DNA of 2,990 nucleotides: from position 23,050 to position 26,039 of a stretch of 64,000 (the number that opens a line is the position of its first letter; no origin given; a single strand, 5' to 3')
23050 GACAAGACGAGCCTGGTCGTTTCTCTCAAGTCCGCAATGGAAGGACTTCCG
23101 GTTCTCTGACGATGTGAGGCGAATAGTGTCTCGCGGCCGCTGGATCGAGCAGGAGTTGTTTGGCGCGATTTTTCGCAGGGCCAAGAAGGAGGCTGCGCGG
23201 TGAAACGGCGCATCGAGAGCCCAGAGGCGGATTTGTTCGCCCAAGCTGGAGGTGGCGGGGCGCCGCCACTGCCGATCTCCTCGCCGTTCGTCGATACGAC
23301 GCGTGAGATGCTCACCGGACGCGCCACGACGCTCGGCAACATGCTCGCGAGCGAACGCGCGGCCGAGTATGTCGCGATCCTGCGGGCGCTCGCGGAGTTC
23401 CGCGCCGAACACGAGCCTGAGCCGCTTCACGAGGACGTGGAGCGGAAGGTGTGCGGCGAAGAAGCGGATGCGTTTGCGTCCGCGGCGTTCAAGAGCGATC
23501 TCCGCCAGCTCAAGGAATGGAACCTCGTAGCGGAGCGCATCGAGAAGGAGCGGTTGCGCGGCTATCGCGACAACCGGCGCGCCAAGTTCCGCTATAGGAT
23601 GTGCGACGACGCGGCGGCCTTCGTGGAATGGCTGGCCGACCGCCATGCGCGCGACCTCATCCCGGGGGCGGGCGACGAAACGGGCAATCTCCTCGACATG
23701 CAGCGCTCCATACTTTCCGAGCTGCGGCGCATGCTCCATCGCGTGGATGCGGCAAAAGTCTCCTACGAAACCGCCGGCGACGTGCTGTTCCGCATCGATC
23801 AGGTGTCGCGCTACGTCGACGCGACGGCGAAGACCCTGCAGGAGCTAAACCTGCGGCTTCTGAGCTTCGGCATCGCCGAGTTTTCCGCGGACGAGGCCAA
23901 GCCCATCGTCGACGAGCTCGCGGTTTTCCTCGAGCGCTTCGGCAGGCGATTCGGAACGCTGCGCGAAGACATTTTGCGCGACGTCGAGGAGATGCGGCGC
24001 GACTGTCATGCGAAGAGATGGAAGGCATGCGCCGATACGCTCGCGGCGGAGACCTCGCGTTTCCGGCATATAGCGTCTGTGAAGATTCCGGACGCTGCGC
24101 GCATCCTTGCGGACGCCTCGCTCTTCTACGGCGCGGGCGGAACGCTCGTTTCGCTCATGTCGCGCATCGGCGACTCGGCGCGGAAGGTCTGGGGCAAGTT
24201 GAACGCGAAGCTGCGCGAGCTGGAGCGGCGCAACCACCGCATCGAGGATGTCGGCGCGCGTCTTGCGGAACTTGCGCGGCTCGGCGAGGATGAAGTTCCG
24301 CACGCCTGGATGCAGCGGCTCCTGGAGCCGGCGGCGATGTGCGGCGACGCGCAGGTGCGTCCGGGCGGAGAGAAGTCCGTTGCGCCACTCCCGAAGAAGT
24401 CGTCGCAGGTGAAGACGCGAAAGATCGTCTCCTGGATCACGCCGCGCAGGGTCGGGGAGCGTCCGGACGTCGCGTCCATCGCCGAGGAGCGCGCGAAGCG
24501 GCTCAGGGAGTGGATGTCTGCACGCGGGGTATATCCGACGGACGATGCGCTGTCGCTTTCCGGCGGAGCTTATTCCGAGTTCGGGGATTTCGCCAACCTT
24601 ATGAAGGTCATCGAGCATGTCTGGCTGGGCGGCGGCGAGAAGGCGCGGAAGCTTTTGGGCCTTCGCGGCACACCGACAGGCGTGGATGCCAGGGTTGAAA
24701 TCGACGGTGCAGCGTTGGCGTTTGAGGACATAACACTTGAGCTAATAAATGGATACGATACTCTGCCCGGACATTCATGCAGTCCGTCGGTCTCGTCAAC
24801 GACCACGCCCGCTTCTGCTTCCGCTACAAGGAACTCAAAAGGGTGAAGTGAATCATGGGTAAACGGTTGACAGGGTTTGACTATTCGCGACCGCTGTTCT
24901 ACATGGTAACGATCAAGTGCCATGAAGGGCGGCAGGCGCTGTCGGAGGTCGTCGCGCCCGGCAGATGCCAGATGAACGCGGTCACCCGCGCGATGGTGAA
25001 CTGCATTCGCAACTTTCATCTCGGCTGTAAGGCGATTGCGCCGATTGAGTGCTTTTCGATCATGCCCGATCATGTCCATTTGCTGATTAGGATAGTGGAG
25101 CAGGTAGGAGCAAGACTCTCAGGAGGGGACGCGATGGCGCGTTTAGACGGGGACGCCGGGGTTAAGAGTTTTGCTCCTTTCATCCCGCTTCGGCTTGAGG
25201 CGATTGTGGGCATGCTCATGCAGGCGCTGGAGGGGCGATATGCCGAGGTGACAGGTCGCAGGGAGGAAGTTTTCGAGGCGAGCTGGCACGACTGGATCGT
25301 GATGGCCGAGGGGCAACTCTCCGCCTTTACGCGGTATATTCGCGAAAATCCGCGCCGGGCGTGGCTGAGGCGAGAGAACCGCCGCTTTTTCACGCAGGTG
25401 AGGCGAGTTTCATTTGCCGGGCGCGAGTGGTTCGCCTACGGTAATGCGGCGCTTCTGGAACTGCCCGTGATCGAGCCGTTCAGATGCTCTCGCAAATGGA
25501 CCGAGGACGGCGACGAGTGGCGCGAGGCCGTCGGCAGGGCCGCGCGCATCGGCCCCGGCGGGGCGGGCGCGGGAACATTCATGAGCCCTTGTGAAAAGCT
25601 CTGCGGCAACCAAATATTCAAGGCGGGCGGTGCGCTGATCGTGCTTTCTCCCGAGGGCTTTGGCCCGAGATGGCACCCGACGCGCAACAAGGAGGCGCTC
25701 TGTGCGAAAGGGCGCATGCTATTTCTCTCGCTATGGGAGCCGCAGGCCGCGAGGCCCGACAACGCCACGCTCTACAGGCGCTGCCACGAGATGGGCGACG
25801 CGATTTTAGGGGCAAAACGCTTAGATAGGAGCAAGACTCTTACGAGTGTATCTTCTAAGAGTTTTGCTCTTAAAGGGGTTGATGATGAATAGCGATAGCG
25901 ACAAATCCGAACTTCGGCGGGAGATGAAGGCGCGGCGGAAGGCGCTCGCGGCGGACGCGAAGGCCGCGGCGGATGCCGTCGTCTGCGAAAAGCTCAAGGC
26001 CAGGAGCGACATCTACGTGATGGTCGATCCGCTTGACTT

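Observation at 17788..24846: Wadjet-like SMC/Toprim four-gene system in a permuted B-C-D-A order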

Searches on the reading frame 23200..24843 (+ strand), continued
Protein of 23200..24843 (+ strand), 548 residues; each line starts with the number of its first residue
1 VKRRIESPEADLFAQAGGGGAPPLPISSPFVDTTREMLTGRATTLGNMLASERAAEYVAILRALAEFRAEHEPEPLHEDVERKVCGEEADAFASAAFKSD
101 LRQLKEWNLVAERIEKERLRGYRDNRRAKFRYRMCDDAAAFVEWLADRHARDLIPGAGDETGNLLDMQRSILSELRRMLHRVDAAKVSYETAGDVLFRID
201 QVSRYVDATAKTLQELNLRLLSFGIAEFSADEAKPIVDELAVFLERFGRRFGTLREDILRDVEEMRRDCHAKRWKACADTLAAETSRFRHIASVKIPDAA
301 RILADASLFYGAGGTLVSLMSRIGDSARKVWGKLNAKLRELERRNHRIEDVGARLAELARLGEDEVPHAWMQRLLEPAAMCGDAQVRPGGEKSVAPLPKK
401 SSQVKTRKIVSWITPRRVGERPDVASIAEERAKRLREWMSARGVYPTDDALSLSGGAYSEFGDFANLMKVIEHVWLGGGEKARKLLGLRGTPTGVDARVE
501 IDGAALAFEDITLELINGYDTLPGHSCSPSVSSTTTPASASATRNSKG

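Call 58: search_protein_families(library=pfam, proteins=[L010:6182-7528:+, L010:7557-8222:+, L010:8241-8612:+, L011:722-1642:+, L011:1671-3509:+, L011:3945-4733:+, L013:7457-8074:+, L013:7992-8657:+, L012:2773-3999:+], max_evalue=0.1)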
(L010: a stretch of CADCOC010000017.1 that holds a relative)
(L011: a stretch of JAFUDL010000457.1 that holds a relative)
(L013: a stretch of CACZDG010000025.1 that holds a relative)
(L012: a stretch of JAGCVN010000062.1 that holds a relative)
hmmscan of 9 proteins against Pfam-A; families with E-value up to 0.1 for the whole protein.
L010:6182-7528:+ (449 aa): 5 families
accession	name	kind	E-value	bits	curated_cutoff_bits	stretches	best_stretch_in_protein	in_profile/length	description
PF13635.12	DUF4143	-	1.4e-30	106.5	28.1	1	236-397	2-159/160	Domain of unknown function (DUF4143)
PF13173.12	AAA_14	-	3.5e-20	72.7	27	1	18-167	2-129/129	AAA domain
PF01637.24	ATPase_2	-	0.016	15.4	33.2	1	6-48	8-50/225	ATPase domain predominantly from Archaea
PF13401.12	AAA_22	-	0.019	15.7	27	0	18-86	5-64/130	AAA domain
PF07728.20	AAA_5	-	0.081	13.4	22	0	20-102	1-81/139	AAA domain (dynein-related subfamily)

L010:7557-8222:+ (222 aa): 2 families
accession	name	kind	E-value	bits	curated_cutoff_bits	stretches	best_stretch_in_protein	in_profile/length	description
PF10544.15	T5orf172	-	6e-12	46.4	20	1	10-98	1-97/101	T5orf172 domain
PF13455.12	MUG113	-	2.3e-09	38.2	22.3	1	25-98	1-70/73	Meiotically up-regulated gene 113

L010:8241-8612:+ (124 aa): 2 families
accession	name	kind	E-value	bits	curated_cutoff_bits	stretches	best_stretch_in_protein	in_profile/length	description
PF06130.18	PTAC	-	0.053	13.7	25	1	9-61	106-158/176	Phosphate propanoyltransferase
PF06534.19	RGM_C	-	0.066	12.7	27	1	35-115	107-185/237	Repulsive guidance molecule (RGM) C-terminal domain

L011:722-1642:+ (307 aa): 2 families
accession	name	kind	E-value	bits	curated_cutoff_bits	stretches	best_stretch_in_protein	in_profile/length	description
PF10543.14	ORF6N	-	4.3e-28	97.9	27.8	1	27-110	2-86/86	ORF6N domain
PF09669.15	Phage_pRha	-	0.079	14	29.9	0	54-132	14-91/91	Phage regulatory protein Rha (Phage_pRha)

L011:1671-3509:+ (613 aa): 4 families
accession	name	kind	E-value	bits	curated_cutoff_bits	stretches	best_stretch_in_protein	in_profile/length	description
PF03235.19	GmrSD_N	-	3.6e-34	119.1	33.2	1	21-269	9-198/199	GmrSD restriction endonuclease, N-terminal domain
PF07510.16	GmrSD_C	-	2.5e-12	47.3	23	1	461-599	8-132/138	GmrSD restriction endonucleases, C-terminal domain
PF14489.11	QueF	-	0.019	15.6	27.3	0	385-416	23-51/81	QueF-like protein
PF00388.25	PI-PLC-X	-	0.035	14.2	23.1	0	216-267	24-55/144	Phosphatidylinositol-specific phospholipase C, X domain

L011:3945-4733:+ (263 aa): 2 families
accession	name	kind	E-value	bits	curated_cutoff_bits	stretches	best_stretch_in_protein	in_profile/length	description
PF07929.16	PRiA4_ORF3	-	9.2e-25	87.8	26.6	1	17-173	5-155/173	Plasmid pRiA4b ORF-3-like protein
PF02810.21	SEC-C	-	9.1e-11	41.9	20.4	1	245-263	1-19/19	SEC-C motif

L013:7457-8074:+ (206 aa): 1 family
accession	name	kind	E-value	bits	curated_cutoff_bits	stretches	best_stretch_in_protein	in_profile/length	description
PF18475.7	PIN7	-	4.4e-29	101.6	34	1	7-105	1-101/103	PIN domain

L013:7992-8657:+ (222 aa): 1 family
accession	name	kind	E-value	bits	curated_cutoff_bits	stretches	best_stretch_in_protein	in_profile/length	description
PF01797.21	Y1_Tnp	-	0.01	16.4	23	1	103-142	24-63/121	Transposase IS200 like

L012:2773-3999:+ (409 aa): 3 families
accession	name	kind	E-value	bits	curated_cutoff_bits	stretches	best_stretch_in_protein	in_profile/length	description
PF10543.14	ORF6N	-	1.6e-31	108.9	27.8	1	120-202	3-86/86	ORF6N domain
PF13091.12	PLDc_2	-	0.0025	18.1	27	1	304-368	28-94/132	PLD-like domain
PF24217.1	DUF7436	-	0.018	15.4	34.2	1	301-369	50-113/153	Family of unknown function (DUF7436)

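Call 75: search_protein_families(library=pfam, proteins=[L012:10617-11192:+], max_evalue=0.001)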
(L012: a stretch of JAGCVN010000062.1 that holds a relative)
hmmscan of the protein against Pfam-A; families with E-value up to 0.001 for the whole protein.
L012:10617-11192:+ (192 aa): 1 family
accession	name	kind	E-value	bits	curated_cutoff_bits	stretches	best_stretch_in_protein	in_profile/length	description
PF03352.18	Adenine_glyco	-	1.8e-64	217.3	25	1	12-186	5-176/177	Methyladenine glycosylase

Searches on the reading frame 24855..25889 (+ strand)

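Call 3: search_protein_families(library=pfam, proteins=[window:24855-25889:+], max_evalue=0.01)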
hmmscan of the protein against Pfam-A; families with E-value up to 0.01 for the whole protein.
window:24855-25889:+ (345 aa): 0 families

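Call 4: search_protein_families(library=padloc, proteins=[window:24855-25889:+], max_evalue=0.01)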
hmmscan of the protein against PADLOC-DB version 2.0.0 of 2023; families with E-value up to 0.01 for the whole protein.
window:24855-25889:+ (345 aa): 0 families

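Call 5: search_protein_families(library=ncbifam, proteins=[window:24855-25889:+], max_evalue=0.01)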
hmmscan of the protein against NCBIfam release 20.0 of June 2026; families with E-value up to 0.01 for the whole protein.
window:24855-25889:+ (345 aa): 1 family
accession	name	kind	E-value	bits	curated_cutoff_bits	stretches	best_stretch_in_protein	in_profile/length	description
NF047646.1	REP_Tyr_transpos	equivalog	1.1e-05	25.4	80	0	47-82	34-67/146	REP-associated tyrosine transposase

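Call 58: search_protein_families(library=pfam, proteins=[window:24855-25889:+], max_evalue=0.1)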
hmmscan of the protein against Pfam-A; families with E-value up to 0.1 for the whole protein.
window:24855-25889:+ (345 aa): 1 family
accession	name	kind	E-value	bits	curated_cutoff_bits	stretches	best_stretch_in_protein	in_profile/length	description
PF01797.21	Y1_Tnp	-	0.054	14.1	23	0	64-84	43-63/121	Transposase IS200 like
